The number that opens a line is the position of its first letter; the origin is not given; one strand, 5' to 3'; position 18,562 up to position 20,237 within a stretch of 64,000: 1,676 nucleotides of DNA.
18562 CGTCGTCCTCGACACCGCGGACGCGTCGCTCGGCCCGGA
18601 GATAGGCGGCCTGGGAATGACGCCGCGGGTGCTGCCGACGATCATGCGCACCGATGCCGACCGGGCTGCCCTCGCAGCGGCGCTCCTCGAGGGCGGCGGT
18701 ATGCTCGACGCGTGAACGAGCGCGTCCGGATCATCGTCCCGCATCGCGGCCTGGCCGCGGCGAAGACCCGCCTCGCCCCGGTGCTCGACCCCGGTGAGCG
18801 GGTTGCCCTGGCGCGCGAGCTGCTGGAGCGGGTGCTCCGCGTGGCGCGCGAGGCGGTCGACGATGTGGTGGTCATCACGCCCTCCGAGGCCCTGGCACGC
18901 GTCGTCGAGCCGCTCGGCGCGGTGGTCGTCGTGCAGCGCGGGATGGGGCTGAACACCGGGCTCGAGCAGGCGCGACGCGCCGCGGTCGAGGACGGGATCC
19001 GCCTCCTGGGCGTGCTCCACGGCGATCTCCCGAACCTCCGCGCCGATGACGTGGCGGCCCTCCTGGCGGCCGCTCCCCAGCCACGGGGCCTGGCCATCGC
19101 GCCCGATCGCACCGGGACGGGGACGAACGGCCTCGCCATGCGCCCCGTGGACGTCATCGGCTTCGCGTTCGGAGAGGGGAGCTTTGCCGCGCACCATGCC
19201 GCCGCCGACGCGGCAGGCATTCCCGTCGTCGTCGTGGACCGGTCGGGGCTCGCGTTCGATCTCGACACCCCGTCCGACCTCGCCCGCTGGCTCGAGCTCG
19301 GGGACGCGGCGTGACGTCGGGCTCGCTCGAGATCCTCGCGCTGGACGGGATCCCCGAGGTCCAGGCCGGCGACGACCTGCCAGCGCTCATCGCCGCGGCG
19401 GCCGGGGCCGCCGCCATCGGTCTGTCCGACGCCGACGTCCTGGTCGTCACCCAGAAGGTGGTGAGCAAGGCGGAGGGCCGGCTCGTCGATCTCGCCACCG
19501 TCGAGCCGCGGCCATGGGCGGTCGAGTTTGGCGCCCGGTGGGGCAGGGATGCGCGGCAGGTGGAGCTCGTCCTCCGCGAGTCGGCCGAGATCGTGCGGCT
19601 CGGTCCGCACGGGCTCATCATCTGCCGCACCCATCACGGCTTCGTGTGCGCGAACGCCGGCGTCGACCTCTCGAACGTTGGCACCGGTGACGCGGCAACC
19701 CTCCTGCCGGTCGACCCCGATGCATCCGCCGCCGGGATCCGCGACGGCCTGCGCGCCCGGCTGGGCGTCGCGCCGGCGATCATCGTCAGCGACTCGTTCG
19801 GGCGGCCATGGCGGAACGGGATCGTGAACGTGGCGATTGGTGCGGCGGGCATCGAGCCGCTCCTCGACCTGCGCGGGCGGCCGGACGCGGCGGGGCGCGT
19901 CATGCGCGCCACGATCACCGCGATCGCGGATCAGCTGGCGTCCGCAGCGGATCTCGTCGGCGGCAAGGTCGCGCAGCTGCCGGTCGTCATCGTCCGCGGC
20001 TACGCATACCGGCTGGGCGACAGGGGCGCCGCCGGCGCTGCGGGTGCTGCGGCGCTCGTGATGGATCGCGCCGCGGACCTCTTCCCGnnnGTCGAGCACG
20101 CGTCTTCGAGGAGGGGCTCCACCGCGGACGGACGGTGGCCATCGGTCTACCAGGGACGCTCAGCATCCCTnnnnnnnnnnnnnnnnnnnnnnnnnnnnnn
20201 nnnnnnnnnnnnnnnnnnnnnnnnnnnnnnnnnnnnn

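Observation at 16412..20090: Five-gene translationally coupled F420 operon: two F420-dependent enzymes followed by cofD-cofC-cofE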

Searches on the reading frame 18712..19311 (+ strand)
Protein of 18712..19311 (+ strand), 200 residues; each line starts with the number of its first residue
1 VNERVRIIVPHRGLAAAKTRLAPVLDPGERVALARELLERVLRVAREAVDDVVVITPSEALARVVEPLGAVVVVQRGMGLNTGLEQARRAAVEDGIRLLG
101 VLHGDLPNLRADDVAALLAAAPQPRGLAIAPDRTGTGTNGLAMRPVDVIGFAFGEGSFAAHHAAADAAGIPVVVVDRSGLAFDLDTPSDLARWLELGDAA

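Call 4: search_protein_families(library=ncbifam, proteins=[window:18712-19311:+], max_evalue=0.001)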
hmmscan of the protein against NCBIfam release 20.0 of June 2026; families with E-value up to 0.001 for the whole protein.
window:18712-19311:+ (200 aa): 2 families
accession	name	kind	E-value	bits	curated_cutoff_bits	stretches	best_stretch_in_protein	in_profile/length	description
TIGR03552.1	F420_cofC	equivalog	1.8e-46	158.2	105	1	6-198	1-192/196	2-phospho-L-lactate guanylyltransferase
TIGR04282.1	glyco_like_cofC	hypoth_equivalog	2.9e-08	33.7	134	1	16-120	12-120/189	TIGR04282 family arsenosugar biosynthesis glycosyltransferase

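Call 5: search_protein_families(library=pfam, proteins=[window:18712-19311:+], max_evalue=0.001)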
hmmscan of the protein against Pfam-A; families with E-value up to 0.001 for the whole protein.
window:18712-19311:+ (200 aa): 2 families
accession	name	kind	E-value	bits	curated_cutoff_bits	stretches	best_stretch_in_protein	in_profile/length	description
PF01983.22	CofC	-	4.2e-23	82.1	22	1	6-192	2-181/217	Guanylyl transferase CofC like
PF12804.13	NTP_transf_3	-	9.8e-11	42.5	27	1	35-136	24-126/160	MobA-like NTP transferase domain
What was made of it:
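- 18712..19314 (+): cofC (fbiD), guanylyltransferase that activates 2-phospholactate or PEP, 200 aa. GTGA overlap with the cofD stop. TIGR03552 158 bits, above the 105 cut-off, and PF01983 (calls 4, 5).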

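Call 33: search_solved_structures(query=window:18712-19311:+, max_evalue=0.001, show_alignments=3)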
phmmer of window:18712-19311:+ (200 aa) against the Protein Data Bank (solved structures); distinct sequences matched with E-value up to 0.001: 3.
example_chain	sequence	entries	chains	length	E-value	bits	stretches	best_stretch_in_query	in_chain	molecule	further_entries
7p97_AAA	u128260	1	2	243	2.3e-19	73.4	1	5-192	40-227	3-phospho-D-glycerate guanylyltransferase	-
6bwg_A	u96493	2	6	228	6.7e-14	55.6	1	6-197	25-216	2-phospho-L-lactate guanylyltransferase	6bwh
2i5e_A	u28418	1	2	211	9.1e-08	35.6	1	5-197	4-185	Hypothetical protein MM_2497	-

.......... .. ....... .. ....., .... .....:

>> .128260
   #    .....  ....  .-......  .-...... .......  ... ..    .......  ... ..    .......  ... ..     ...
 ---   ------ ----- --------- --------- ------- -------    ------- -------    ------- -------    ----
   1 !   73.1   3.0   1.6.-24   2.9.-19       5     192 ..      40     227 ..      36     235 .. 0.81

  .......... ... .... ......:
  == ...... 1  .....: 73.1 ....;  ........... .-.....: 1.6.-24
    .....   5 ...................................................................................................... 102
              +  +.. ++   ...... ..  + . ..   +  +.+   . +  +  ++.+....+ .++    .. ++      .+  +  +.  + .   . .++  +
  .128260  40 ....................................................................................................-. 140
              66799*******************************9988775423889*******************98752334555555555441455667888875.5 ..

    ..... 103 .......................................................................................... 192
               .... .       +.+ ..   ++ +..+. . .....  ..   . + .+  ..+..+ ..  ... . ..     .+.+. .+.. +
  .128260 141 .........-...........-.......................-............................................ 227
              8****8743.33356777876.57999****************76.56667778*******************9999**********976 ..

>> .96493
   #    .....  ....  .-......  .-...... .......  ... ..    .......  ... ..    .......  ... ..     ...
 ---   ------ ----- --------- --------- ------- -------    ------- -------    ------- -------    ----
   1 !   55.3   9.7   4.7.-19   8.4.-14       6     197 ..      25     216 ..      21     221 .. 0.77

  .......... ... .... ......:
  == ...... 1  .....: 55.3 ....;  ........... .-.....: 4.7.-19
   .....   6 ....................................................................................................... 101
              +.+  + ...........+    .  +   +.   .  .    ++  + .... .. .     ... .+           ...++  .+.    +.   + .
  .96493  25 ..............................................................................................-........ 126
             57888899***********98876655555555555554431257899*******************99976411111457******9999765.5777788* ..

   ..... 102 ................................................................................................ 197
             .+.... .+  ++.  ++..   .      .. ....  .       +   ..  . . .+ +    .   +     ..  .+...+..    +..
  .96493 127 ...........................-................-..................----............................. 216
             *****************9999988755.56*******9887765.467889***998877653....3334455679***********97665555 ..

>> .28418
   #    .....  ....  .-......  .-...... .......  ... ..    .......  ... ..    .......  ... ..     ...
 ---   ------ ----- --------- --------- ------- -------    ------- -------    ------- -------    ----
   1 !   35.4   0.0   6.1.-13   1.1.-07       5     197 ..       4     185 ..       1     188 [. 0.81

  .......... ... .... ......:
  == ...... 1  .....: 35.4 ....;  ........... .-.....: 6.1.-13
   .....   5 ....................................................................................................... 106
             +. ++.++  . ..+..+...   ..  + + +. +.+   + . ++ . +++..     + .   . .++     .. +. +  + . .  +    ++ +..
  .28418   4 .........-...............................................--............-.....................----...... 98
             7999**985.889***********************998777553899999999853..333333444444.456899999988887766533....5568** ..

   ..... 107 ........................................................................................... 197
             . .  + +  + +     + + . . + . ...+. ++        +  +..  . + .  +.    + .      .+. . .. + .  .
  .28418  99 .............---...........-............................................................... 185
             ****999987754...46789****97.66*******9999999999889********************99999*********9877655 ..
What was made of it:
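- On CofC / FbiD (guanylyltransferase): In the alignment to 6BWG, D116, S166, D188 and D190 are conserved, and K17 is replaced by R (call 33).
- Tried and rejected: The CofC residues reject it (call 33).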

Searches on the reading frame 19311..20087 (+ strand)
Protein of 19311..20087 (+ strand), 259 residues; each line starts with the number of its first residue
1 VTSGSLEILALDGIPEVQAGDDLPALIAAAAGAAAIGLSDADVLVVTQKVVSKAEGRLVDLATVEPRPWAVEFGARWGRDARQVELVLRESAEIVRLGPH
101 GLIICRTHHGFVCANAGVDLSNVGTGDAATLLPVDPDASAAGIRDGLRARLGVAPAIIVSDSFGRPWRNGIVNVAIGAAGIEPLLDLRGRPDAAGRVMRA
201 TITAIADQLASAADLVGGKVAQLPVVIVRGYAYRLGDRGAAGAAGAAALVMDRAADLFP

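Call 4: search_protein_families(library=ncbifam, proteins=[window:19311-20087:+], max_evalue=0.001)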
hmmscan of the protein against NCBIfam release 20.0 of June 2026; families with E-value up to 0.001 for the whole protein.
window:19311-20087:+ (259 aa): 4 families
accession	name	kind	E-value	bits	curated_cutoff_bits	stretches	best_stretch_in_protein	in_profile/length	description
TIGR01916.1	F420_cofE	equivalog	1.2e-75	254.1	180.65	1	6-240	1-230/244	coenzyme F420-0:L-glutamate ligase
NF009810.0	PRK13294.1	equivalog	1.7e-66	225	304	1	3-258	10-242/449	coenzyme F420-0:L-glutamate ligase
NF009809.0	PRK13293.1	equivalog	2.8e-64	216.9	274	1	6-239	3-229/253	coenzyme F420-0:L-glutamate ligase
TIGR04132.1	intra_fol_E_lig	hypoth_equivalog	2.2e-16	60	350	1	83-229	56-201/241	putative folate metabolism gamma-glutamate ligase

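Call 5: search_protein_families(library=pfam, proteins=[window:19311-20087:+], max_evalue=0.001)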
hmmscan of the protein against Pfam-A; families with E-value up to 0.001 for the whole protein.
window:19311-20087:+ (259 aa): 1 family
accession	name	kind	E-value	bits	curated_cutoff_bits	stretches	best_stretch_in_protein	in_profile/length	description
PF01996.21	F420_ligase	-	1.9e-69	234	25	1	14-230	4-218/218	F420-0:Gamma-glutamyl ligase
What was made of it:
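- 19311..20090 (+): cofE, F420-0:gamma-glutamyl ligase, 259 aa. It is the single-domain type, with no FbiB-type C-terminal nitroreductase domain. GTGA overlap with the cofC stop. The FbiB model NF009810 scores 225, below its 304 cut-off, and only its N-terminal half matches (calls 4, 5).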

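Call 46: search_solved_structures(query=window:19311-20087:+, max_evalue=0.00001, show_alignments=0)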
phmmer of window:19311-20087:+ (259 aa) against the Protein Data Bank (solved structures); distinct sequences matched with E-value up to 0.00001: 3.
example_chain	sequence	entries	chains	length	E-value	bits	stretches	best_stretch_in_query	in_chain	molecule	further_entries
2phn_A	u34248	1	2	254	2.1e-39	139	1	6-231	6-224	F420-0:gamma-glutamyl ligase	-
7uld_A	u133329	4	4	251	2.4e-39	138.8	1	6-231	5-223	Coenzyme F420:L-glutamate ligase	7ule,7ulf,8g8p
2g9i_A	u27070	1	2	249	2.6e-39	138.7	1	6-231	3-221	F420-0:gamma-glutamyl ligase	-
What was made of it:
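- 19311..20090 (+): The nearest solved structures are CofE-type F420:glutamate ligases of about 250 aa (2PHN, 7ULD, 2G9I) (call 46).
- On CofE (stand-alone F420:glutamate ligase): The best PDB matches are CofE-type F420:glutamate ligases of about 250 aa (call 46).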
